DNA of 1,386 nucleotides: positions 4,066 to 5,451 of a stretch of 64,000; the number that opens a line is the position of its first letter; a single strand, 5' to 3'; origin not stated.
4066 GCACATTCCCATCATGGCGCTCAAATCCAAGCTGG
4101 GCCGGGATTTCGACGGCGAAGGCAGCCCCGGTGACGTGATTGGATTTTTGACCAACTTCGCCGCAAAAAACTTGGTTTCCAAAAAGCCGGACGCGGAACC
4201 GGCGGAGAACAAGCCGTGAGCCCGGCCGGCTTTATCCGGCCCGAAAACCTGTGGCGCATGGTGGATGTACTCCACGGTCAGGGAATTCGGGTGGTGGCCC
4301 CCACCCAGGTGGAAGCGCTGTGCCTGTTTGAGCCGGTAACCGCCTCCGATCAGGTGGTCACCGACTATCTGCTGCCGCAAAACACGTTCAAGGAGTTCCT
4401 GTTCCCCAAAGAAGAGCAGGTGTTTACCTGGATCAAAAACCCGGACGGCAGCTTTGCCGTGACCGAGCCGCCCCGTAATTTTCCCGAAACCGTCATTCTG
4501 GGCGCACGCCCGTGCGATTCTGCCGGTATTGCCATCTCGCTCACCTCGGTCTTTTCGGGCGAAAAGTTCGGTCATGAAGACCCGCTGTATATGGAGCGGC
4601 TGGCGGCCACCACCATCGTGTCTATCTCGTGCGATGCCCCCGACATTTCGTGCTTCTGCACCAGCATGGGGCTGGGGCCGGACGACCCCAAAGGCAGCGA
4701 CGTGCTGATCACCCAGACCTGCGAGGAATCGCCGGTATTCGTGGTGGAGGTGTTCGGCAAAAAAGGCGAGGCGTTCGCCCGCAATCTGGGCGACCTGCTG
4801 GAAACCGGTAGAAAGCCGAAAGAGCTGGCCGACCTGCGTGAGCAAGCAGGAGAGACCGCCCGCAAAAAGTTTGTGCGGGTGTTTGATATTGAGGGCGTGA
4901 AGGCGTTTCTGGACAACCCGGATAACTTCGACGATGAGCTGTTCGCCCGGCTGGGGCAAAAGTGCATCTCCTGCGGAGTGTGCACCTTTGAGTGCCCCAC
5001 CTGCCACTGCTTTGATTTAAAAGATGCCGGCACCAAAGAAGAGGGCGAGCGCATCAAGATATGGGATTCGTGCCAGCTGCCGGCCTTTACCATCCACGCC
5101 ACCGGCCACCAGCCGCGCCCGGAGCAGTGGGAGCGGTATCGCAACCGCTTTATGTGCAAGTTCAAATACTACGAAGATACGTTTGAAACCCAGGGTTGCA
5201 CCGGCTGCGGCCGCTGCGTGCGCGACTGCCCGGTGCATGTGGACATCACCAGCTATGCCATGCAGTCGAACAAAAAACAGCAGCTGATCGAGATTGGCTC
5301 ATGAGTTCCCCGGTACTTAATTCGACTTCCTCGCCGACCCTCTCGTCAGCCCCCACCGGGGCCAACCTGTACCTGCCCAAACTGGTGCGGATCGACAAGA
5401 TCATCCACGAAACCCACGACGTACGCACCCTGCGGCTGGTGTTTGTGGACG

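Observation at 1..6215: Sdh/Frd-type flavoprotein + sucCD + translationally coupled Fe-S / AsrA-like / AsrB-like trio: candidate soluble NAD(P)H-linked fumarate/succinate oxidoreductase module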

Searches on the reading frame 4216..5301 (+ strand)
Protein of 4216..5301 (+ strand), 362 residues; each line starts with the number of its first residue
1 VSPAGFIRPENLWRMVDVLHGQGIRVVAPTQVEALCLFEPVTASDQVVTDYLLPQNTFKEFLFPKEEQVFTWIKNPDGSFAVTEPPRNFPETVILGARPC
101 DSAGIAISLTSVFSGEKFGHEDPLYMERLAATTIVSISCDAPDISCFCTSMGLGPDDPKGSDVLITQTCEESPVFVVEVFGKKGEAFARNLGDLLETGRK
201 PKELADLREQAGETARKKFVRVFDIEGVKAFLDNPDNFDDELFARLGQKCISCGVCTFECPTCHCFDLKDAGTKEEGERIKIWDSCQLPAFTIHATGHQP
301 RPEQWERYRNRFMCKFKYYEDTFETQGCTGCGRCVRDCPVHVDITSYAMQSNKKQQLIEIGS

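Call 3: search_protein_families(library=pfam, proteins=[window:4216-5301:+], max_evalue=0.01)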
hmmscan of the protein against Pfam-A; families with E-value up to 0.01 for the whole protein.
window:4216-5301:+ (362 aa): 13 families
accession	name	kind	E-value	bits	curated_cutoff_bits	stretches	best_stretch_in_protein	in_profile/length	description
PF17179.9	Fer4_22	-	2.7e-31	108.7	27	1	249-341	1-94/95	4Fe-4S dicluster domain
PF13237.11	Fer4_10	-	4e-08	33.5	25.5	1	323-354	4-35/53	4Fe-4S dicluster domain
PF13187.11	Fer4_9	-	7.1e-07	29.6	27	1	328-355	2-29/52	4Fe-4S dicluster domain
PF12797.12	Fer4_2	-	2.1e-06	27.8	24.5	1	323-340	5-22/22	4Fe-4S binding domain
PF13534.11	Fer4_17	-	4.2e-06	27.7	22.2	0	308-343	25-61/61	4Fe-4S dicluster domain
PF00037.32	Fer4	-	4.3e-06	26.8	21.1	1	328-341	8-21/24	4Fe-4S binding domain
PF14697.11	Fer4_21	-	1.9e-05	25.1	35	1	324-341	37-54/59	4Fe-4S dicluster domain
PF13183.11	Fer4_8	-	2.5e-05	25.2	27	1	248-342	3-68/68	4Fe-4S dicluster domain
PF13746.11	Fer4_18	-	0.00029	21.4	27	1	314-345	47-78/114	4Fe-4S dicluster domain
PF12838.12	Fer4_7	-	0.00052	20.9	27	1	249-341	1-51/52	4Fe-4S dicluster domain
PF12837.12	Fer4_6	-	0.0011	19.3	25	1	328-342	9-23/24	4Fe-4S binding domain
PF25160.1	LdpA_Fe-S-bd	-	0.004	17.3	27.6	1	325-341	25-41/49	LdpA Fe-S cluster-binding domain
PF12800.12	Fer4_4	-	0.0041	17.8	24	0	327-340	3-16/17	4Fe-4S binding domain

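Call 4: search_protein_families(library=ncbifam, proteins=[window:4216-5301:+], max_evalue=0.01)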
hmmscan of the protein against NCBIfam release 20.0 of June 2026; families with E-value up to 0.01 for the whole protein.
window:4216-5301:+ (362 aa): 25 families
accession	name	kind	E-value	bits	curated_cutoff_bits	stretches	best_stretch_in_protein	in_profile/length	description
NF040829.1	sulfhyd_ShyB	equivalog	2.1e-38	132.2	690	1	10-343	9-321/334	NAD(P)-dependent hydrogenase/sulfhydrogenase 2 subunit beta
NF040833.1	sulfhyd_HydB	equivalog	1.5e-32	112.8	750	1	11-344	10-328/367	NADPH-dependent hydrogenase/sulfhydrogenase 1 subunit beta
TIGR02910.1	sulfite_red_A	equivalog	1.9e-31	109.6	323.15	1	58-345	62-320/334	anaerobic sulfite reductase subunit AsrA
NF038196.1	ferrodoxin_EFR1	subfamily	8.1e-06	26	75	0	306-341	163-199/242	EFR1 family ferrodoxin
NF045490.1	FdxA_Protbact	equivalog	5.4e-05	23.4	135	0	248-273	38-63/104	ferredoxin FdxA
NF010590.0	PRK13984.1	equivalog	0.00019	19.7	946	0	320-349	184-213/611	putative oxidoreductase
NF004537.0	PRK05888.1-3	equivalog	0.00026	20.6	163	1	305-352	51-94/204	NADH-quinone oxidoreductase subunit NuoI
NF040864.1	HgcB_ferredoxin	equivalog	0.00049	19.9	99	0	323-343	11-31/93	mercury methylation ferredoxin HgcB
NF058577.1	FdxA_fam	equivalog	0.00052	20.2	65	0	327-341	8-22/52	4Fe-4S ferredoxin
TIGR01944.1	rnfB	subfamily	0.00069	19.2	68.7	0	326-342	143-159/190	RnfABCDGE type electron transport complex subunit B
TIGR02936.1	fdxN_nitrog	equivalog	0.0012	18.9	80.55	0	319-342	14-37/91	ferredoxin III, nif-specific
NF007204.0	PRK09625.1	equivalog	0.0022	18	125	0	325-353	88-114/133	pyruvate flavodoxin oxidoreductase subunit delta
NF040612.1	F420_dehyd_FpoI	exception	0.0024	17.7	180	0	248-263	42-57/135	F420H2 dehydrogenase subunit FpoI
TIGR02512.1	FeFe_hydrog_A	subfamily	0.0033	16.3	405.95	0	321-341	45-65/375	[FeFe] hydrogenase, group A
NF005506.0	PRK07118.1-5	equivalog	0.0056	16.1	388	0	327-345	171-264/279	Fe-S cluster domain-containing protein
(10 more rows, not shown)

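Call 44: search_solved_structures(query=window:4216-5301:+, max_evalue=0.001)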
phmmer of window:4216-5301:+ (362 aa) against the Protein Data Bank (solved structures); distinct sequences matched with E-value up to 0.001: 1.
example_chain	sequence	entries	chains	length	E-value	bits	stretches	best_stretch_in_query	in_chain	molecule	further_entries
9nez_B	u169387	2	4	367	9.7e-25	90.7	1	58-344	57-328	Sulfhydrogenase 1 subunit beta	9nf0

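Call 60: find_encoding_contigs(protein=window:4216-5301:+, flank=10000, max_places=4)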
Protein window:4216-5301:+ (362 aa): no gene with exactly this product is on record in the collection.

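Call 80: search_solved_structures(query=window:4216-5301:+, max_evalue=1e-10, show_alignments=1)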
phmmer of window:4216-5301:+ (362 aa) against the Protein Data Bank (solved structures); distinct sequences matched with E-value up to 1e-10: 1.
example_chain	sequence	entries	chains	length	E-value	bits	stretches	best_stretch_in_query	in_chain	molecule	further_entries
9nez_B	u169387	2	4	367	9.7e-25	90.7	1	58-344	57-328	Sulfhydrogenase 1 subunit beta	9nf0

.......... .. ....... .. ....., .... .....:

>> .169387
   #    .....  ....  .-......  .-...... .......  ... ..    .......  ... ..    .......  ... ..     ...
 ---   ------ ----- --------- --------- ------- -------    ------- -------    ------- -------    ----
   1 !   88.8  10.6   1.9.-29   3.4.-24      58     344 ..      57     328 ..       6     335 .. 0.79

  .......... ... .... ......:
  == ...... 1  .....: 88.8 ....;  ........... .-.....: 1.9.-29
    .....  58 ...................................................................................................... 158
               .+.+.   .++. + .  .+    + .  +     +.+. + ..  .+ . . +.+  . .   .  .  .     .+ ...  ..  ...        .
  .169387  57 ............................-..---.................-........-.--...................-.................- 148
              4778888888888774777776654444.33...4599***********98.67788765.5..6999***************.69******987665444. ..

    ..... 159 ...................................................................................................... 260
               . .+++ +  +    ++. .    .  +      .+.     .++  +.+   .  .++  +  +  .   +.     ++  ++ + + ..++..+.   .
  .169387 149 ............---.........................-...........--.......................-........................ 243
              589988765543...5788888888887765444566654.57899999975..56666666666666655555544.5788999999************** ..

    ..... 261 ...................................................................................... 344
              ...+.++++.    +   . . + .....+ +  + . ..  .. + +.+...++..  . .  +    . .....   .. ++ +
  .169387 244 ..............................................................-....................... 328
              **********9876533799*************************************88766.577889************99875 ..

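Call 83: find_homologous_proteins(query=window:4216-5301:+, max_evalue=1e-20)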
Query window:4216-5301:+ (362 aa): 2533 proteins with E <= 1e-20 among 4159 candidates; the best 120 are listed.
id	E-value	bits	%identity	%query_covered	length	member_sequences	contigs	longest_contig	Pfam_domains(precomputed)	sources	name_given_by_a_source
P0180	8.5e-253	856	100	100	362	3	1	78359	PF14697.12,PF17179.10,PF12797.13,PF00037.33,PF13534.12,PF13237.12,PF13187.12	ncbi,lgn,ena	-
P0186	2.1e-184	631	72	99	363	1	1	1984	PF17179.10,PF12797.13,PF00037.33,PF13237.12,PF13187.12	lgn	-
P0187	8.9e-184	629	71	100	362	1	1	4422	PF17179.10,PF12797.13,PF00037.33,PF13534.12,PF13237.12,PF13183.12,PF13187.12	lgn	-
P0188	5.3e-183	626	71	100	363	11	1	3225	PF17179.10,PF12797.13,PF13534.12,PF13237.12,PF13187.12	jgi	jgi:ferredoxin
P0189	9.5e-182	622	72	99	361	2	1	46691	PF17179.10,PF12797.13,PF00037.33,PF13534.12,PF13237.12,PF13187.12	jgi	-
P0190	1.2e-180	619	70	99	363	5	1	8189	PF17179.10,PF00037.33,PF13237.12,PF13187.12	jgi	-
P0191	1.3e-180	619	71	99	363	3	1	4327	PF14697.12,PF17179.10,PF12797.13,PF13534.12,PF13237.12,PF13183.12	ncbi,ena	-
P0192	1.5e-179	615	71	98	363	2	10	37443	PF17179.10,PF13534.12,PF13237.12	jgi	jgi:ferredoxin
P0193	2.3e-179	614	70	99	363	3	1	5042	PF17179.10,PF12797.13,PF00037.33,PF13237.12,PF13183.12,PF13187.12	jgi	jgi:ferredoxin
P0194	1.2e-178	612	72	99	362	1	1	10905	PF17179.10,PF12797.13,PF00037.33,PF13237.12,PF13183.12,PF13187.12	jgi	jgi:ferredoxin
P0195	1.5e-177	608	70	100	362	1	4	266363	PF17179.10,PF12797.13,PF13534.12,PF13237.12,PF13183.12,PF13187.12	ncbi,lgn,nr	ncbi:MAG: 4Fe-4S dicluster domain-containing protein [Nitrospirae bacterium]|nr:4Fe-4S dicluster dom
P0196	2.0e-177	608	69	100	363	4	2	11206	PF17179.10,PF13237.12,PF13187.12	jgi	jgi:ferredoxin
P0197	4.0e-177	607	71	99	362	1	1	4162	PF17179.10,PF12797.13,PF00037.33,PF12838.13,PF13237.12,PF13187.12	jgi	-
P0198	8.6e-177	606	68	100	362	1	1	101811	PF17179.10,PF12797.13,PF00037.33,PF13534.12,PF13237.12,PF13183.12,PF13187.12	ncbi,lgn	ncbi:MAG: 4Fe-4S dicluster domain-containing protein [Leptospirillia bacterium]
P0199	3.8e-173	594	70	100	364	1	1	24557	PF17179.10,PF12797.13,PF00037.33,PF13534.12,PF13237.12,PF13183.12,PF13187.12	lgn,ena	-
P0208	2.0e-93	332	45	98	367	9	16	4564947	PF14697.12,PF17179.10,PF12797.13,PF00037.33,PF13484.12,PF13534.12,PF25160.2,PF13237.12,PF13187.12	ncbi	ncbi:MAG: 4Fe-4S dicluster domain-containing protein [Candidatus Sedimenticola sp. (ex Thyasira toku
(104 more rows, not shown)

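Call 84: find_encoding_contigs(protein=P0208, flank=10000, max_places=2)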
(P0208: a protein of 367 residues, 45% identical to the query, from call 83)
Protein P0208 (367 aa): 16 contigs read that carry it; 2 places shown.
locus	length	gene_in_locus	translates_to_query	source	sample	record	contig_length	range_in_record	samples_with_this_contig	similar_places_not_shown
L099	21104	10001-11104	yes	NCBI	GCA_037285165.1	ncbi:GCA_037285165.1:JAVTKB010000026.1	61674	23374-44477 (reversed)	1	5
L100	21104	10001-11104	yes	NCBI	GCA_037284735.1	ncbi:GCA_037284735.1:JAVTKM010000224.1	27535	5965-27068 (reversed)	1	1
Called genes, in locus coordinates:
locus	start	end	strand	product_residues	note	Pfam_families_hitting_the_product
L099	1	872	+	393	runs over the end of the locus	PF03781:FGE-sulfatase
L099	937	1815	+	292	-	PF04055:Radical_SAM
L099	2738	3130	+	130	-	PF13237:Fer4_10, PF13183:Fer4_8, PF13187:Fer4_9, PF13534:Fer4_17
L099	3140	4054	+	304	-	PF02754:CCG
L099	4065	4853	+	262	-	PF13534:Fer4_17 (faint), PF00037:Fer4 (faint), PF13183:Fer4_8 (faint), PF14691:Fer4_20 (faint), PF12838:Fer4_7, PF13187:Fer4_9, PF13237:Fer4_10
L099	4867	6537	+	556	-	PF00890:FAD_binding_2, PF03486:HI0933_like (weak), PF07992:Pyr_redox_2 (faint), PF12831:FAD_oxidored (faint)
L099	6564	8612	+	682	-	PF00890:FAD_binding_2 (weak), PF01266:DAO (faint), PF07992:Pyr_redox_2 (faint), PF12831:FAD_oxidored (weak), PF13450:NAD_binding_8 (weak), PF13183:Fer4_8 (faint), PF12838:Fer4_7, PF14697:Fer4_21 (weak), +3 more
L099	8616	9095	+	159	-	PF02662:FlpD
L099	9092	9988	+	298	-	PF12838:Fer4_7 (faint), PF13187:Fer4_9 (faint), PF13237:Fer4_10 (faint), PF00037:Fer4 (faint), PF12797:Fer4_2 (faint), PF13183:Fer4_8 (weak)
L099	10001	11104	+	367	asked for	PF13237:Fer4_10 (faint), PF13187:Fer4_9 (faint), PF13484:Fer4_16 (faint), PF13534:Fer4_17 (faint), PF14697:Fer4_21 (faint), PF25160:LdpA_Fe-S-bd (faint), PF00037:Fer4 (faint), PF17179:Fer4_22, +1 more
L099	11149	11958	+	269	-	PF00175:NAD_binding_1, PF10418:DHODB_Fe-S_bind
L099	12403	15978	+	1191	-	PF01855:POR_N, PF17147:PFOR_II, PF01558:POR, PF10371:EKR, PF00037:Fer4, PF12838:Fer4_7, PF13237:Fer4_10, PF13484:Fer4_16, +5 more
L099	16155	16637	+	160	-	PF09537:DUF2383 (faint), PF02915:Rubrerythrin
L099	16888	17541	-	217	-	-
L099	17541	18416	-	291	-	PF02775:TPP_enzyme_C, PF12367:PFO_beta_C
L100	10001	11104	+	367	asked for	PF13237:Fer4_10 (faint), PF13187:Fer4_9 (faint), PF13484:Fer4_16 (faint), PF13534:Fer4_17 (faint), PF14697:Fer4_21 (faint), PF25160:LdpA_Fe-S-bd (faint), PF00037:Fer4 (faint), PF17179:Fer4_22, +1 more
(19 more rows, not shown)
